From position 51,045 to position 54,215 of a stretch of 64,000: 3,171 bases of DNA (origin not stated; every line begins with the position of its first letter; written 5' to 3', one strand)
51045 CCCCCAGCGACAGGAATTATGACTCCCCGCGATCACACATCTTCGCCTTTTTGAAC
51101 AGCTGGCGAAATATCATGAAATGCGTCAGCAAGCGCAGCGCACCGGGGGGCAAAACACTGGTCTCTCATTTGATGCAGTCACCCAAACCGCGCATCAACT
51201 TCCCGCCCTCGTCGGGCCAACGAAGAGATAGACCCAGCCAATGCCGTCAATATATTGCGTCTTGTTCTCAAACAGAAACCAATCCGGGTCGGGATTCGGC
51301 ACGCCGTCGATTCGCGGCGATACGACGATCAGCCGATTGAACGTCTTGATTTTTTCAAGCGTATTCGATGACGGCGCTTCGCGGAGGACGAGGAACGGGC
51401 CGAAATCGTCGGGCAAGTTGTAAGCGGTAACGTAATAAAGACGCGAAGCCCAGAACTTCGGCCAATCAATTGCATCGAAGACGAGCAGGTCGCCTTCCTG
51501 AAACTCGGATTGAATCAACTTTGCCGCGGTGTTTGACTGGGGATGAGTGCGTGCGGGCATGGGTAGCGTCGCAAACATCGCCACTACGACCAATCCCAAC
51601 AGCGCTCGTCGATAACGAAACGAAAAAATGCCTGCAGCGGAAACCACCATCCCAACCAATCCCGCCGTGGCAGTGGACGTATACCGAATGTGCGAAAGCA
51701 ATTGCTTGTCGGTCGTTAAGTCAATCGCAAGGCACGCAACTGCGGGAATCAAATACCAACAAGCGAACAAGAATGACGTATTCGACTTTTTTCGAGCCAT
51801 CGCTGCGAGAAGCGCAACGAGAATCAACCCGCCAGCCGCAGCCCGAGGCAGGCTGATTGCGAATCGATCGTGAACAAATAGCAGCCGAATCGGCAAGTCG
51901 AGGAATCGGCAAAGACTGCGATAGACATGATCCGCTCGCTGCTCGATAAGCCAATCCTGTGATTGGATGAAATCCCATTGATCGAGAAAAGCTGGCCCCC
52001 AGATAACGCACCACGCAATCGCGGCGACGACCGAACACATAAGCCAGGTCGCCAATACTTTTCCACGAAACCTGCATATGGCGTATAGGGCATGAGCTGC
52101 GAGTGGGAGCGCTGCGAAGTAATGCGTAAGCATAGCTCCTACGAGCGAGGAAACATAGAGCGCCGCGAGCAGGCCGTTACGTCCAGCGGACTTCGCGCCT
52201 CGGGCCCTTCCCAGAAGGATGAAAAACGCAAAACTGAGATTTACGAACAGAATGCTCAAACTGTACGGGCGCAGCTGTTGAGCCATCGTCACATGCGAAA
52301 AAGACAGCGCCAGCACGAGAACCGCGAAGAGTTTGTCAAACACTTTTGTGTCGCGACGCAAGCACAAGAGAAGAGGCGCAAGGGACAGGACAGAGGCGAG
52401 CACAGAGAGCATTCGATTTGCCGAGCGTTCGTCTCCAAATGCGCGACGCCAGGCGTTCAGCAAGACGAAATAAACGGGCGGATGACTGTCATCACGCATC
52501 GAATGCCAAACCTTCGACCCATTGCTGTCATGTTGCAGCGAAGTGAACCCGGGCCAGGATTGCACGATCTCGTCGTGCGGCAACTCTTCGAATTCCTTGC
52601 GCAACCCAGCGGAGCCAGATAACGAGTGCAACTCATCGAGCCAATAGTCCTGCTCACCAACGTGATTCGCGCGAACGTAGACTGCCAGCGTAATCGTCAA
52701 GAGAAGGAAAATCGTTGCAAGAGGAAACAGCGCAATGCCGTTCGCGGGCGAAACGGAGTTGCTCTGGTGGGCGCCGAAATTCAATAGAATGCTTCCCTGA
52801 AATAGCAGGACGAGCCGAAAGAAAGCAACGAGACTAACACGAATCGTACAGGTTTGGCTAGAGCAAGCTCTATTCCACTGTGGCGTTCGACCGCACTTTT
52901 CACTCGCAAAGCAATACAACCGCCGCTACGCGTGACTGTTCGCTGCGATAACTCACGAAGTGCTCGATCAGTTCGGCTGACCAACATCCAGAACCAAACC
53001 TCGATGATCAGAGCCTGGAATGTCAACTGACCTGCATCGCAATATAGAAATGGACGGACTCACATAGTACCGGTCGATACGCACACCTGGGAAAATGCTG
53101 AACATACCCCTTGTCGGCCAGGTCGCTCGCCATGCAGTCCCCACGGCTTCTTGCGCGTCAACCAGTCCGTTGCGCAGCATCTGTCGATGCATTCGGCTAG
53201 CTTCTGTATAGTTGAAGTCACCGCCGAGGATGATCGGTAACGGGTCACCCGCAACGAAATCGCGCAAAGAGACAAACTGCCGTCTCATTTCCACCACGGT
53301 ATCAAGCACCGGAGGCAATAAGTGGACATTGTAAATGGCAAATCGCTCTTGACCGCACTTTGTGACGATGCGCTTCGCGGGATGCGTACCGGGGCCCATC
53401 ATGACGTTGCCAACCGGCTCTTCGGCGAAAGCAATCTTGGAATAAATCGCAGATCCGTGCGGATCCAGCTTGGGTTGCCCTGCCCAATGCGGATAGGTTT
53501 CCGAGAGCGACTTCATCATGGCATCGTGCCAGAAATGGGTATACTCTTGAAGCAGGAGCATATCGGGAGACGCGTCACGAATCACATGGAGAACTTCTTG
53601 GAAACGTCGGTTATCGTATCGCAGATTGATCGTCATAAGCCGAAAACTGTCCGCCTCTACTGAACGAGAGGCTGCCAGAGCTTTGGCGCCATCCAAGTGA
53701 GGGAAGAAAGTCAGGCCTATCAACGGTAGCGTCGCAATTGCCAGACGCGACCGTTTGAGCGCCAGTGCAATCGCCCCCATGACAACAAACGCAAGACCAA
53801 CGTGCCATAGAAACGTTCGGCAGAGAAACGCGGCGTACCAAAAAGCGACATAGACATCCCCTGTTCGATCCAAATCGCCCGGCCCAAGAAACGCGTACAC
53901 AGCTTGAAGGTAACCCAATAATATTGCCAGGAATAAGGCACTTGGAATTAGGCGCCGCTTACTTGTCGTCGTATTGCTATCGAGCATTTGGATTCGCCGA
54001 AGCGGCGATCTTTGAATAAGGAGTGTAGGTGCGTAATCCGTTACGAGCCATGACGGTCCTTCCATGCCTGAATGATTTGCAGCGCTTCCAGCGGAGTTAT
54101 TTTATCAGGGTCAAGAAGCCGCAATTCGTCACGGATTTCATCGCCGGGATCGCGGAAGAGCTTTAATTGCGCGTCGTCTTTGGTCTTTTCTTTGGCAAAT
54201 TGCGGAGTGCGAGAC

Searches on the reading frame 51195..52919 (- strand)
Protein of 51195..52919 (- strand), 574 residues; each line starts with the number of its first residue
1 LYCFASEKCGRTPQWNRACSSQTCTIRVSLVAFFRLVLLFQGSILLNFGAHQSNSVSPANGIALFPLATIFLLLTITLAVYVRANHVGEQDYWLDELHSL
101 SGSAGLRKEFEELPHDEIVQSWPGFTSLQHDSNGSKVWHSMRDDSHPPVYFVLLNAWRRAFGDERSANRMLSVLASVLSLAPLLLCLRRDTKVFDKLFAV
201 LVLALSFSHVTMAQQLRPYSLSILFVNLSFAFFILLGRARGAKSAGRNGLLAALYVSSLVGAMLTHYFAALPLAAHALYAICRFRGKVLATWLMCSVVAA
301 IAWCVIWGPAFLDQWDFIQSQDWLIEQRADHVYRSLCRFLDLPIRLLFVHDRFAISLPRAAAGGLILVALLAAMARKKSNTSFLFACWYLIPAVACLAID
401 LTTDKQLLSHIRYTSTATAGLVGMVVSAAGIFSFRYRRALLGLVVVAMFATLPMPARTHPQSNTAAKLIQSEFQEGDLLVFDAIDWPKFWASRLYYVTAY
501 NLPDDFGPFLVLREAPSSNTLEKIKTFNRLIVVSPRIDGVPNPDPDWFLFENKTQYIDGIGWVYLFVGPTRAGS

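Call 7: search_protein_families(library=pfam, proteins=[window:51195-52919:-], max_evalue=0.01)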
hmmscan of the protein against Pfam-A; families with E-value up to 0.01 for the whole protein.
window:51195-52919:- (574 aa): 1 family
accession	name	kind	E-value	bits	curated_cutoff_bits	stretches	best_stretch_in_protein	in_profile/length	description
PF13231.12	PMT_2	-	0.00012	22.8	26.1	1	145-307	1-160/160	Dolichyl-phosphate-mannose-protein mannosyltransferase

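Call 26: find_homologous_proteins(query=window:51195-52784:-, max_evalue=1e-10)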
Query window:51195-52784:- (529 aa): 30 proteins with E <= 1e-10 among 8000 candidates.
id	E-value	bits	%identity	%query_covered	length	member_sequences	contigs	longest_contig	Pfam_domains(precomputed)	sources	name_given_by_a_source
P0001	0.0e+0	1199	100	100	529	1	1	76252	-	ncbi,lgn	-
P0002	2.5e-121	424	42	95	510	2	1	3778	PF13231.13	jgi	-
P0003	3.7e-120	420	44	92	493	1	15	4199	-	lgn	-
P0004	2.8e-118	414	43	93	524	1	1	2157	PF13231.13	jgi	jgi:uncharacterized membrane protein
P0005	9.1e-118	412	42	94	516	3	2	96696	PF13231.13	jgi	-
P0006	2.8e-117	411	44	93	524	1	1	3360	PF13231.13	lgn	-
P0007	6.4e-117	409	43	94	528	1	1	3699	PF13231.13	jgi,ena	-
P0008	8.1e-114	399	42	92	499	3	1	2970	PF13231.13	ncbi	-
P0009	3.9e-110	387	40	95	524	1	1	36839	PF13231.13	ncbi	-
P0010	5.9e-110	386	40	93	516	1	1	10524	PF13231.13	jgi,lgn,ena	-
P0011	1.8e-109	385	39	93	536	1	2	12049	-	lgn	-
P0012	3.5e-109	384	39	92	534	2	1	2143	PF13231.13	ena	-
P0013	8.2e-108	379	42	95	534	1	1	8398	PF13231.13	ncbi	-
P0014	5.4e-107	377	40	94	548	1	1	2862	PF13231.13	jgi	jgi:uncharacterized membrane protein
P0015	6.2e-107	376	40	95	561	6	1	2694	PF13231.13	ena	-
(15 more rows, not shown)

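Call 27: find_encoding_contigs(protein=P0001, flank=10000, max_places=4)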
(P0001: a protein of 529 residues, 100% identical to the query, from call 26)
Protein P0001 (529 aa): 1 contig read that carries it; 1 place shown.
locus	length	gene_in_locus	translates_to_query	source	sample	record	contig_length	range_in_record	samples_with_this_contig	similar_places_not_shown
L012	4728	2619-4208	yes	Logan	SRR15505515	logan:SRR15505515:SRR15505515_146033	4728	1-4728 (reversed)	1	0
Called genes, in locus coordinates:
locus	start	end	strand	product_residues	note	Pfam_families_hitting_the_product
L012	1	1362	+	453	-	?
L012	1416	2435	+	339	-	PF03372:Exo_endo_phos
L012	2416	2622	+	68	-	-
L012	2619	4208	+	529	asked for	-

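Call 28: find_encoding_contigs(protein=P0005, flank=6000, max_places=3)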
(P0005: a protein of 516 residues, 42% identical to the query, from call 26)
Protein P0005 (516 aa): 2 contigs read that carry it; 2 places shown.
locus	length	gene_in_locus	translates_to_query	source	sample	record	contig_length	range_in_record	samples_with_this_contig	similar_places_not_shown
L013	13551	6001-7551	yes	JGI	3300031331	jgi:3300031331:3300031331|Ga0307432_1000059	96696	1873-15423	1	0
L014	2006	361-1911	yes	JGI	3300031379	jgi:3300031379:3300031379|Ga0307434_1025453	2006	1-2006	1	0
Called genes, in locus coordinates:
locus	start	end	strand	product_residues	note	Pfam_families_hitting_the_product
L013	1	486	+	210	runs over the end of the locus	-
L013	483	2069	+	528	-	PF07669:Eco57I, PF22837:M_Eco57I_C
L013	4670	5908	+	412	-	PF07690:MFS_1, PF12832:MFS_1_like, PF00083:Sugar_tr, PF07690:MFS_1 (weak)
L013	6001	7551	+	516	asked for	PF13231:PMT_2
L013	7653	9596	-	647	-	PF05192:MutS_III, PF00488:MutS_V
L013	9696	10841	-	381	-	PF00953:Glycos_transf_4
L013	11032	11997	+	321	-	PF01555:N6_N4_Mtase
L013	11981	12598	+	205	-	-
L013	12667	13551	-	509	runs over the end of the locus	PF05362:Lon_C (weak), PF13541:ChlI, PF00158:Sigma54_activat (faint), PF01078:Mg_chelatase, PF07728:AAA_5, PF00493:MCM (weak), PF13335:Mg_chelatase_C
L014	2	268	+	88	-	?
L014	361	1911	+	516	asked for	PF13231:PMT_2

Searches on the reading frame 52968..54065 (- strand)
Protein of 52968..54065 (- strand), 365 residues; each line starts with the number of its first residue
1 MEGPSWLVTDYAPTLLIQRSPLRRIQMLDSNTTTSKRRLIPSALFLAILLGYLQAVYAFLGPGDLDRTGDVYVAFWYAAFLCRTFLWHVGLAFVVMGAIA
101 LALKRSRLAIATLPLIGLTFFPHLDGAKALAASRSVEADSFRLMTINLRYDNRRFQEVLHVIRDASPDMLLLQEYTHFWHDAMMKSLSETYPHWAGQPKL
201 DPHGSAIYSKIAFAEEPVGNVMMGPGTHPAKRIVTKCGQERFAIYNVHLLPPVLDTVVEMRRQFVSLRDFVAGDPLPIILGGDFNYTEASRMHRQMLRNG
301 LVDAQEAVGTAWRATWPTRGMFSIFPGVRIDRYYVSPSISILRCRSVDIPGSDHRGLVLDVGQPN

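Call 7: search_protein_families(library=pfam, proteins=[window:52968-54065:-], max_evalue=0.01)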
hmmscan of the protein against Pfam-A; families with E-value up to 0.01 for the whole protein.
window:52968-54065:- (365 aa): 1 family
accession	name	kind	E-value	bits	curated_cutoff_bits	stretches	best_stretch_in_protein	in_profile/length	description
PF03372.29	Exo_endo_phos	-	8.2e-22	78.4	24.5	1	144-354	1-225/225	Endonuclease/Exonuclease/phosphatase family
